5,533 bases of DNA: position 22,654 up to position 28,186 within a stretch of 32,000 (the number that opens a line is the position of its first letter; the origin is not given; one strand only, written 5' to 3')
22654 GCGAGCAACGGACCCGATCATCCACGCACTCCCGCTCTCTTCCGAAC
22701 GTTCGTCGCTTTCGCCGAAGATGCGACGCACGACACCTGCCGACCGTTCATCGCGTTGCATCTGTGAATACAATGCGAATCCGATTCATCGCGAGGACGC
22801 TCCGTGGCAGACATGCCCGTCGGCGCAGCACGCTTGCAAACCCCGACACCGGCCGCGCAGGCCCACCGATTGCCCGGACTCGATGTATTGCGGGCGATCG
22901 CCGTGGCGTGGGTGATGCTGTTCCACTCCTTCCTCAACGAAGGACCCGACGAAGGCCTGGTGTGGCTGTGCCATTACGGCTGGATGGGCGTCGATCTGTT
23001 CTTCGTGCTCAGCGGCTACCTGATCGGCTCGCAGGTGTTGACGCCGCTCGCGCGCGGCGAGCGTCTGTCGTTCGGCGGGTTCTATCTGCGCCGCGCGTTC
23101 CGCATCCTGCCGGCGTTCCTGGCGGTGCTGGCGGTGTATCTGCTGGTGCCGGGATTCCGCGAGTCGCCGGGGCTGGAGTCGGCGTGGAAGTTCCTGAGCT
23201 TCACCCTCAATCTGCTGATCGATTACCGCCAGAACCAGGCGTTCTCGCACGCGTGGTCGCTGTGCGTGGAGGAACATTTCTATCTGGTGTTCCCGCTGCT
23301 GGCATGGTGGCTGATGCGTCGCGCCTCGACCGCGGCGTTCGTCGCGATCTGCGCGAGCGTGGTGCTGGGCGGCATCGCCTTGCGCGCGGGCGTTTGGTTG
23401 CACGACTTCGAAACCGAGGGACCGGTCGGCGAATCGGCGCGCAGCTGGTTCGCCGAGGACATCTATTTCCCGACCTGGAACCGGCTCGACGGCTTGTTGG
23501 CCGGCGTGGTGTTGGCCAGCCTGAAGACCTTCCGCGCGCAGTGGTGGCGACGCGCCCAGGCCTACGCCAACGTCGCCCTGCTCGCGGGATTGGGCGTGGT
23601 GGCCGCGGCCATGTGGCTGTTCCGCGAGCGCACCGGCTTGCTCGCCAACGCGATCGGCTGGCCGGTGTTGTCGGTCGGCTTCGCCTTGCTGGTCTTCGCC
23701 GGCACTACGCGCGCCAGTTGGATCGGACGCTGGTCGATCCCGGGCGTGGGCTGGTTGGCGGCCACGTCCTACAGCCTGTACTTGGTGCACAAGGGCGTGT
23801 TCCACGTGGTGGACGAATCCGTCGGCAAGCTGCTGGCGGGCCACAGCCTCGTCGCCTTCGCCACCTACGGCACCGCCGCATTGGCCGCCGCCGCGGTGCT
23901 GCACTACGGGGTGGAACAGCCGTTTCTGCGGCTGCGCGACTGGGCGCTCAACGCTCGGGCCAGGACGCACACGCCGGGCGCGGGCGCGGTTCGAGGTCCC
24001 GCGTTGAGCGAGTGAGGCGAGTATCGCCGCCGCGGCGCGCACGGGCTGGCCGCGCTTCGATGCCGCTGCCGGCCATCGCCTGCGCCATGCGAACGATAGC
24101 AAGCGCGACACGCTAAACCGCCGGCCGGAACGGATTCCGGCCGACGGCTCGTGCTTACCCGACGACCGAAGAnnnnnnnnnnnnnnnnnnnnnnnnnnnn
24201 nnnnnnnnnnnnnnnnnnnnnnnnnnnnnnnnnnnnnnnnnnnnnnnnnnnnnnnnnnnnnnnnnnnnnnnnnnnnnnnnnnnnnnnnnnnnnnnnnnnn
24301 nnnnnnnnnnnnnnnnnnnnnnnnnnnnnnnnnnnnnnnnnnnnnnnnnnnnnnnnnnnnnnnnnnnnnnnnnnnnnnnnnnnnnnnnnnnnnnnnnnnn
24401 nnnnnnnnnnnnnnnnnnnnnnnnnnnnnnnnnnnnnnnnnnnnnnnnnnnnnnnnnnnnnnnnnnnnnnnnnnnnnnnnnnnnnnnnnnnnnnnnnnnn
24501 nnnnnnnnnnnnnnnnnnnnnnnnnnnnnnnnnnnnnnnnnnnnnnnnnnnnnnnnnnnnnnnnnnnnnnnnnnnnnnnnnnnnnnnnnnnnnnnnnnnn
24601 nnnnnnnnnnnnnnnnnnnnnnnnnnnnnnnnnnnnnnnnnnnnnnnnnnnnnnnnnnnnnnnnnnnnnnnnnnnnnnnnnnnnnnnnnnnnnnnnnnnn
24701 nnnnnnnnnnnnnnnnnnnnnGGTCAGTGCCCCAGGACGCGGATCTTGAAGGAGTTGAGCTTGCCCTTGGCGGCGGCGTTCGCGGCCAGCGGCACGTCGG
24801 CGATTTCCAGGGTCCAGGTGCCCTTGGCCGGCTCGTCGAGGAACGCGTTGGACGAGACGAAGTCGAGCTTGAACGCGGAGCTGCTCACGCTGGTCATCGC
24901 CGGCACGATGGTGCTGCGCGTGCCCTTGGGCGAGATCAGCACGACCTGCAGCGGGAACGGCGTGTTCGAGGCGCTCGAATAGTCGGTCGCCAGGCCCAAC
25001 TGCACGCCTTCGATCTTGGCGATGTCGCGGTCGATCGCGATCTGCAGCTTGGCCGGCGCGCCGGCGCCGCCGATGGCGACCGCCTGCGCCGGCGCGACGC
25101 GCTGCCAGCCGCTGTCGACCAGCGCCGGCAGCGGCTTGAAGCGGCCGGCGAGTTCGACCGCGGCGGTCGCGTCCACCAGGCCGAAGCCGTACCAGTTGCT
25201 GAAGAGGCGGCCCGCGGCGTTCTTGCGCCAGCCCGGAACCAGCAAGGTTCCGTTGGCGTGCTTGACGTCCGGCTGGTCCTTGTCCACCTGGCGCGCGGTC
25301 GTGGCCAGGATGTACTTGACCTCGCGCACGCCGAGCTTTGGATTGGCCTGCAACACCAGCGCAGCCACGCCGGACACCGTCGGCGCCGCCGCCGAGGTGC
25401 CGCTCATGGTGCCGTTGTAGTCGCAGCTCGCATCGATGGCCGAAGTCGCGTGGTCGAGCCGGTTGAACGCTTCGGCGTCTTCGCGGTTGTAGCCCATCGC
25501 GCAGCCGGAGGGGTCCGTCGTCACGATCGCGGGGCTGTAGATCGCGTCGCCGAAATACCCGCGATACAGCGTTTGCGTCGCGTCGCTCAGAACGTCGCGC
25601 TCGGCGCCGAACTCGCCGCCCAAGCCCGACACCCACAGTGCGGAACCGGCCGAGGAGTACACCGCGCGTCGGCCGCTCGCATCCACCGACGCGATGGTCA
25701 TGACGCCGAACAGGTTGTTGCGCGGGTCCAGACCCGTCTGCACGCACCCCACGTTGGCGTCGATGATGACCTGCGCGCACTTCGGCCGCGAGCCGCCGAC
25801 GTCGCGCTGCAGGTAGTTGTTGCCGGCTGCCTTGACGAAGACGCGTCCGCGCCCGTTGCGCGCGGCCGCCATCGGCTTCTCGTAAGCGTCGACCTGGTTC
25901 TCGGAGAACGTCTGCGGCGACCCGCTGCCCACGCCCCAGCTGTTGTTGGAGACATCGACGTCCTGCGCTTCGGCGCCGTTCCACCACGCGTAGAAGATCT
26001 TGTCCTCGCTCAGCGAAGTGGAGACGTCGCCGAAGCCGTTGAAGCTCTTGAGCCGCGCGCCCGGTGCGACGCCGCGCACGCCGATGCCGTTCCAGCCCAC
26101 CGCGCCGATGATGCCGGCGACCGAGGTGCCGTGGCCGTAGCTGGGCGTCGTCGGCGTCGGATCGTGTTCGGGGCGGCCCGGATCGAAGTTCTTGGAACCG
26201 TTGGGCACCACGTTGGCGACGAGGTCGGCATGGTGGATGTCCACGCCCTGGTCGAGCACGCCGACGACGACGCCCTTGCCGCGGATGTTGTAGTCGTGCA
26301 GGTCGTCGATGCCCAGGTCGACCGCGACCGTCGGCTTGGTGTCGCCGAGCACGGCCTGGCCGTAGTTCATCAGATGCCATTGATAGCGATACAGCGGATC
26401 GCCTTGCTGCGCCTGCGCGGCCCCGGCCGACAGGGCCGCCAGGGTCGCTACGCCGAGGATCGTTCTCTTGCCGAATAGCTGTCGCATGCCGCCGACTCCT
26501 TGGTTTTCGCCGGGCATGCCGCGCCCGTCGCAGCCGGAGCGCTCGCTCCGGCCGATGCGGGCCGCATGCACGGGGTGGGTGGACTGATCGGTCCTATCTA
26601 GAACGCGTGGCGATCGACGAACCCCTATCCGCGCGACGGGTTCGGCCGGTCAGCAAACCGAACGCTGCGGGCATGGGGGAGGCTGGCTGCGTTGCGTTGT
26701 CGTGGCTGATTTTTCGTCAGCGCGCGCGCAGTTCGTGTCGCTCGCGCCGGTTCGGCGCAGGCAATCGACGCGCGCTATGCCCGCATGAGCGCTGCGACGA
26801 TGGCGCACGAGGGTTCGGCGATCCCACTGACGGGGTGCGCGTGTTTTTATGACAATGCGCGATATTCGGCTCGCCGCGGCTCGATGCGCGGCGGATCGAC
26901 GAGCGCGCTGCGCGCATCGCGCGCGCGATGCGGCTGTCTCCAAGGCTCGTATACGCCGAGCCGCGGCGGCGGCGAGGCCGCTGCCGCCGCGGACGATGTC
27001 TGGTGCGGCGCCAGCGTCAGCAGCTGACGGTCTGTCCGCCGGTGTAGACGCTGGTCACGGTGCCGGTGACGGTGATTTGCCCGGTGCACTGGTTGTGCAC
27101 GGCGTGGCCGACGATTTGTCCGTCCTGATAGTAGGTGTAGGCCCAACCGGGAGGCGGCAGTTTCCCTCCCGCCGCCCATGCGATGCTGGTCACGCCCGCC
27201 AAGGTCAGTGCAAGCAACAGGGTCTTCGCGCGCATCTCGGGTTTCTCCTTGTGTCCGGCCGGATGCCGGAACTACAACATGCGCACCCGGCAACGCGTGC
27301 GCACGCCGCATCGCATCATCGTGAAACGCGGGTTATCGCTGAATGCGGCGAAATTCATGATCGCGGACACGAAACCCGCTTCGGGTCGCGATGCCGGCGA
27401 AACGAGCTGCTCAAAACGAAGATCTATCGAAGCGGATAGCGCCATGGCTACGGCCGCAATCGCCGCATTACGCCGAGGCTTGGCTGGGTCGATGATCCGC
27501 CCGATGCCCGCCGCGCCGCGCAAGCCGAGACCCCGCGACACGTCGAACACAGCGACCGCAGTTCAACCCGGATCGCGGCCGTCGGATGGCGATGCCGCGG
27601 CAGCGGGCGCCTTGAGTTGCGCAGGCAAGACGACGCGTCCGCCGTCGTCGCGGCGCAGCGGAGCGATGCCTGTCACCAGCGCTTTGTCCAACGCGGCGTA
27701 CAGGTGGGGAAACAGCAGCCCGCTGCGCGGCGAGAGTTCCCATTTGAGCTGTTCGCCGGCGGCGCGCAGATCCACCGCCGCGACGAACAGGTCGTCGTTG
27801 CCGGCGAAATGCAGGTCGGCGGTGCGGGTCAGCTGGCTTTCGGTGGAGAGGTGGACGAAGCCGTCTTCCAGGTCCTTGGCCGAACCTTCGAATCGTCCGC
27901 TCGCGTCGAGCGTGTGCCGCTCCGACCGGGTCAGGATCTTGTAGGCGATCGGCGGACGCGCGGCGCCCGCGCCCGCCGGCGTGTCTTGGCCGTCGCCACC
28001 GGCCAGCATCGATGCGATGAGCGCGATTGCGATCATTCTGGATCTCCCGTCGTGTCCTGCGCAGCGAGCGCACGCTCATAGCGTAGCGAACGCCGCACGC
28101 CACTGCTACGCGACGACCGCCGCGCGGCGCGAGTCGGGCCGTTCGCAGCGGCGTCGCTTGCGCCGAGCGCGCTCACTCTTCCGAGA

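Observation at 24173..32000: Two paralogous operons of a propeptide-less kexin-like protease plus a trans-encoded propeptide-like partner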

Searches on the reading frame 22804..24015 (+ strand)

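Call 44: search_protein_families(library=pfam, proteins=[window:22804-24015:+], max_evalue=0.01)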
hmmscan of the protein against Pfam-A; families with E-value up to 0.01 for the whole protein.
window:22804-24015:+ (403 aa): 1 family
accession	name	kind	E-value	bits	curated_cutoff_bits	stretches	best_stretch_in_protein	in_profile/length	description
PF01757.29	Acyl_transf_3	-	2.2e-25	89.9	31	1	24-366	2-324/326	Acyltransferase domain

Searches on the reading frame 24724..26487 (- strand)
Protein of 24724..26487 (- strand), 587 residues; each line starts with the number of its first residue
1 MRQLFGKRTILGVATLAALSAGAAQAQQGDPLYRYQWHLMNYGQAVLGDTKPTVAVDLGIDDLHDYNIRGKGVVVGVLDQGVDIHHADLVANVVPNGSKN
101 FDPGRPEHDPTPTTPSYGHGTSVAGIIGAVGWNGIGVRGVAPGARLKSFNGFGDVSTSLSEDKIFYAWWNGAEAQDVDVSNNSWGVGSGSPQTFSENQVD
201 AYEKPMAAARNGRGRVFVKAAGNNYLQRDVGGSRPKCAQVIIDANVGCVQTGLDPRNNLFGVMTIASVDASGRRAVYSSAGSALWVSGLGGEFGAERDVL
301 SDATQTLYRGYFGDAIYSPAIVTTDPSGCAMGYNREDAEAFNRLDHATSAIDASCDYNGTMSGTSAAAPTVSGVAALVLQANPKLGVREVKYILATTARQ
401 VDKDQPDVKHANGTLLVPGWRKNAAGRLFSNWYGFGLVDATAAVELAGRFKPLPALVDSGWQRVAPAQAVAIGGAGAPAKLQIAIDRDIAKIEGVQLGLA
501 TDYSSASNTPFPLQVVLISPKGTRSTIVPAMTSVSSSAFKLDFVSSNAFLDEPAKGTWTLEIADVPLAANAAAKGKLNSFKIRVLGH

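Call 4: search_protein_families(library=pfam, proteins=[window:24724-26487:-], max_evalue=1)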
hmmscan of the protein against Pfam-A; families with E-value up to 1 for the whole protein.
window:24724-26487:- (587 aa): 2 families
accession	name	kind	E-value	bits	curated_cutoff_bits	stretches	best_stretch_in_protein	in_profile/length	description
PF00082.27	Peptidase_S8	-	7.5e-44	150.6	21.8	1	70-413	1-274/288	Subtilase family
PF01483.27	P_proprotein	-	1.7e-11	44.5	21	1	513-583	18-85/86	Proprotein convertase P-domain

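Call 5: search_solved_structures(query=window:24724-26487:-, max_evalue=0.001, show_alignments=1)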
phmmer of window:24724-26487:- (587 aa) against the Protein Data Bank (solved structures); distinct sequences matched with E-value up to 0.001: 93 (the best 60 are shown).
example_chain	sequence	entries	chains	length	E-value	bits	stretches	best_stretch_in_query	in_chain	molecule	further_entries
3hjr_A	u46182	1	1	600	3.1e-81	277.1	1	29-566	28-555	Extracellular serine protease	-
3wqb_A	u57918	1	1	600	8.8e-81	275.6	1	29-566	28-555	Extracellular serine protease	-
1p8j_A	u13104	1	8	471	1.9e-25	93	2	360-571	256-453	Furin precursor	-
6yd3_A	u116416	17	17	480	9.2e-24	87.4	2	360-571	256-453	Furin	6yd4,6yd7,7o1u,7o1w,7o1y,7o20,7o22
4omc_A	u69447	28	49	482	9.4e-24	87.3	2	360-571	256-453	Furin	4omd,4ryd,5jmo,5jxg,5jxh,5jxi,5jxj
4z2a_A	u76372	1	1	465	1.7e-23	86.5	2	360-571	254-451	Furin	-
7lcu_A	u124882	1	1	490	1.9e-23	86.3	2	360-571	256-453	Furin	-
2id4_A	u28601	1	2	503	2e-22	82.9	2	27-228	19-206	Kexin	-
1r64_A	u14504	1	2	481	2.3e-22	82.7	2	29-228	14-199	Kexin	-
1ot5_A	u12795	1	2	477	3e-22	82.4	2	29-226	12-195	Kexin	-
8ehe_A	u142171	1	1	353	6.5e-17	64.7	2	28-231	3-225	Mirolase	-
7y6m_C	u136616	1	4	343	1e-12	50.9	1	57-193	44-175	Intracellular serine protease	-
3vv3_A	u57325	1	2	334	4.1e-12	48.9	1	29-236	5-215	Deseasin MCP-01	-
5ffn_A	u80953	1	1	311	1.2e-11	47.4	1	68-167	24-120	Enzyme subtilase SubTY from Bacillus sp. TY145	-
1mpt_A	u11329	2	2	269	9.4e-11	44.4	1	63-201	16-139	M-PROTEASE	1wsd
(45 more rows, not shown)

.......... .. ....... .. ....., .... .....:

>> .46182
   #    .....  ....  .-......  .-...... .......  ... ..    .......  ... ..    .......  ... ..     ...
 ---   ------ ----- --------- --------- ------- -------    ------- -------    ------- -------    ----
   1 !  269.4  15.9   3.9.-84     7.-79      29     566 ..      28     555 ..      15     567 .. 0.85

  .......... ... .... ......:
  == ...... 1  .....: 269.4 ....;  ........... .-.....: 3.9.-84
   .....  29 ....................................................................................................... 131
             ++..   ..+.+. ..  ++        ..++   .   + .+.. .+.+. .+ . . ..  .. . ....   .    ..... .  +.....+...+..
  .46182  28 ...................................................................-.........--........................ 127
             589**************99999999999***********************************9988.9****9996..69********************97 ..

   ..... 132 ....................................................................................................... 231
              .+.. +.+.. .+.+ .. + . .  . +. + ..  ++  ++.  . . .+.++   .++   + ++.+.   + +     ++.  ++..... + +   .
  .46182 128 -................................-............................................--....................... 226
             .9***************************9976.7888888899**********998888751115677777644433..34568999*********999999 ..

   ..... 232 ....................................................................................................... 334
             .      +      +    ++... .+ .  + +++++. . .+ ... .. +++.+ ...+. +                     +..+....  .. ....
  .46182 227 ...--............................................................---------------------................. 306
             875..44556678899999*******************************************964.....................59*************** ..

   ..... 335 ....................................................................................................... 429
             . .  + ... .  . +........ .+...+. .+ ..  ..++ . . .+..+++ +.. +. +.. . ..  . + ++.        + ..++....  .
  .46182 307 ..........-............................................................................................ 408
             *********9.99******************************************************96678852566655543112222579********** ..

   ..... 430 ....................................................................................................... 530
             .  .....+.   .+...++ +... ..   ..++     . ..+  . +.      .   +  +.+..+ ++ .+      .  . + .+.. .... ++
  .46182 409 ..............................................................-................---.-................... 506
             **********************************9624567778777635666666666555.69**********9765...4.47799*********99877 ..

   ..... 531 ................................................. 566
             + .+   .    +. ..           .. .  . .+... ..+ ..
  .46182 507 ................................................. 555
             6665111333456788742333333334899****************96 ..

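Call 20: search_protein_families(library=ncbifam, proteins=[window:24724-26487:-], max_evalue=1)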
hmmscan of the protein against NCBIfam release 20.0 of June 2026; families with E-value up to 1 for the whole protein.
window:24724-26487:- (587 aa): 8 families
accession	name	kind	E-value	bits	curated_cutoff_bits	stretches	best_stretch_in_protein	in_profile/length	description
TIGR03921.1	T7SS_mycosin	equivalog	6.3e-24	84.7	278.75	2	60-289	3-203/353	type VII secretion-associated serine protease mycosin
NF033595.1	denti_PrtP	equivalog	7.5e-11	41.3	300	2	356-445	434-503/606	dentilisin complex serine proteinase subunit PrtP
NF051851.1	AtpSerPepEprS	equivalog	1.5e-08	33.2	1700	2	64-186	60-187/988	autotransporter serine peptidase EprS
NF049966.1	QH_SP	equivalog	0.0008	18.8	165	1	339-401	149-214/219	subtilisin-like serine protease QhpE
NF040809.1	germ_prot_CspBA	exception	0.0064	14.1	1250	0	66-91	647-672/1099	bifunctional germination protease/germinant receptor pseudoprotease CspBA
TIGR03895.1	protease_PatA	subfamily_domain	0.02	13.6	421.05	1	359-405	157-207/606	PatA/PatG family cyanobactin maturation protease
NF033865.1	fusolisin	equivalog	0.087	10.9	999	1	347-407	327-388/1006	fusolisin family autotransporter serine protease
NF040808.2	CspC_non_triad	exception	0.088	11.2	675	1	66-92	91-117/556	bile acid germinant receptor pseudoprotease CspC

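Call 26: find_related_loci(query=A2, collection=genome_contigs, flank=4000)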
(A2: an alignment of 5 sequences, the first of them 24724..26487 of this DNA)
Query A2 (587 aa) in genome_contigs; peptide patterns used: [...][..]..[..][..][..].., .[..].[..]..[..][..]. (x = any residue, [..] = any of these).
237 stretches matched a pattern; 171 encode a relative of the query (tblastn E <= 1e-3); the best 80 are kept; 76 distinct loci.
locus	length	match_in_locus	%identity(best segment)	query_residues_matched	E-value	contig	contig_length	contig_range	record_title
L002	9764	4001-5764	93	1-587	0e+0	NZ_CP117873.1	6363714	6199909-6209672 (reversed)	Lysobacter enzymogenes strain Lj46 chromosome, complete genome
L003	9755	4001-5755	64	1-587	0e+0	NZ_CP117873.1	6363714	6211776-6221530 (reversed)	Lysobacter enzymogenes strain Lj46 chromosome, complete genome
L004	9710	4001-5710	65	7-587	0e+0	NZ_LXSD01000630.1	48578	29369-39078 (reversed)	Lysobacter enzymogenes strain 521 854, whole genome shotgun sequence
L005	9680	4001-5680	62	29-587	0e+0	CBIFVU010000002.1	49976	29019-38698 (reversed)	MAG TPA_asm: uncultured Lysobacter sp. isolate ERR14720246_metabat2_9 genome assembly, contig: ERZ27336782.74, whole gen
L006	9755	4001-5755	63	1-587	0e+0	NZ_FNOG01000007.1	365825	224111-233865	Lysobacter enzymogenes strain ATCC 29487, whole genome shotgun sequence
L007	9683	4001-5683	61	25-587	0e+0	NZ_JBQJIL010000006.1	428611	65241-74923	Lysobacter sp. CA199 NODE_6_length_428611_cov_68.087702, whole genome shotgun sequence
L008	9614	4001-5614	64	28-587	0e+0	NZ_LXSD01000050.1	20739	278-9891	Lysobacter enzymogenes strain 521 1136, whole genome shotgun sequence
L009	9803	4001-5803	60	1-587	0e+0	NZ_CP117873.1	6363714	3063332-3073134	Lysobacter enzymogenes strain Lj46 chromosome, complete genome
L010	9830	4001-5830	61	1-587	0e+0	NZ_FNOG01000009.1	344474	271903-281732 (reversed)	Lysobacter enzymogenes strain ATCC 29487, whole genome shotgun sequence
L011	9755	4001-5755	64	1-587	0e+0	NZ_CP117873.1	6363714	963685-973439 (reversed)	Lysobacter enzymogenes strain Lj46 chromosome, complete genome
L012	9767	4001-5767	56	1-587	0e+0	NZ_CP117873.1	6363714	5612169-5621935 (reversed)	Lysobacter enzymogenes strain Lj46 chromosome, complete genome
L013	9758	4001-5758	58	1-587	0e+0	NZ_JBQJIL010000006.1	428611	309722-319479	Lysobacter sp. CA199 NODE_6_length_428611_cov_68.087702, whole genome shotgun sequence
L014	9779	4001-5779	55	1-587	0e+0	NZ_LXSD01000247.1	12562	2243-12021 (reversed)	Lysobacter enzymogenes strain 521 1736, whole genome shotgun sequence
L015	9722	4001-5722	50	8-587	1e-166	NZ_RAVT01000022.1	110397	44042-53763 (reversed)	Stenotrophomonas maltophilia strain PC315 sm-PC315-DE13_lib12640_24, whole genome shotgun sequence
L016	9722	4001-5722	50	8-587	1e-164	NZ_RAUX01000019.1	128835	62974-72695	Stenotrophomonas maltophilia strain E77 sm-E77_lib12335_25, whole genome shotgun sequence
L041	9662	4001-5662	49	30-587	2e-155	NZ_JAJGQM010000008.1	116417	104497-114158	Xanthomonas campestris pv. asclepiadis strain NCPPB 4013 scf_23932_8.contig_1, whole genome shotgun sequence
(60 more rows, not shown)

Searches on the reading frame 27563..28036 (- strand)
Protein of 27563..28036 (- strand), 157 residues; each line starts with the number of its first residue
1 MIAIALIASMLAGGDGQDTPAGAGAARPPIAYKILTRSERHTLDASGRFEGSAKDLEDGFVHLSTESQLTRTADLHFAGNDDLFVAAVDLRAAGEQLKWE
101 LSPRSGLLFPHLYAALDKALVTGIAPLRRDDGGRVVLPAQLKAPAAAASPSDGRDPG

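Call 44: search_protein_families(library=pfam, proteins=[window:27563-28036:-], max_evalue=0.01)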
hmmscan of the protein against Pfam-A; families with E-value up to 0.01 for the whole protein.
window:27563-28036:- (157 aa): 1 family
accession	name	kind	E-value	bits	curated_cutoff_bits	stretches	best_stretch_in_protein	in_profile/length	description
PF06108.18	DUF952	-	4.3e-22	78.2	23.7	1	34-122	1-88/90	Protein of unknown function (DUF952)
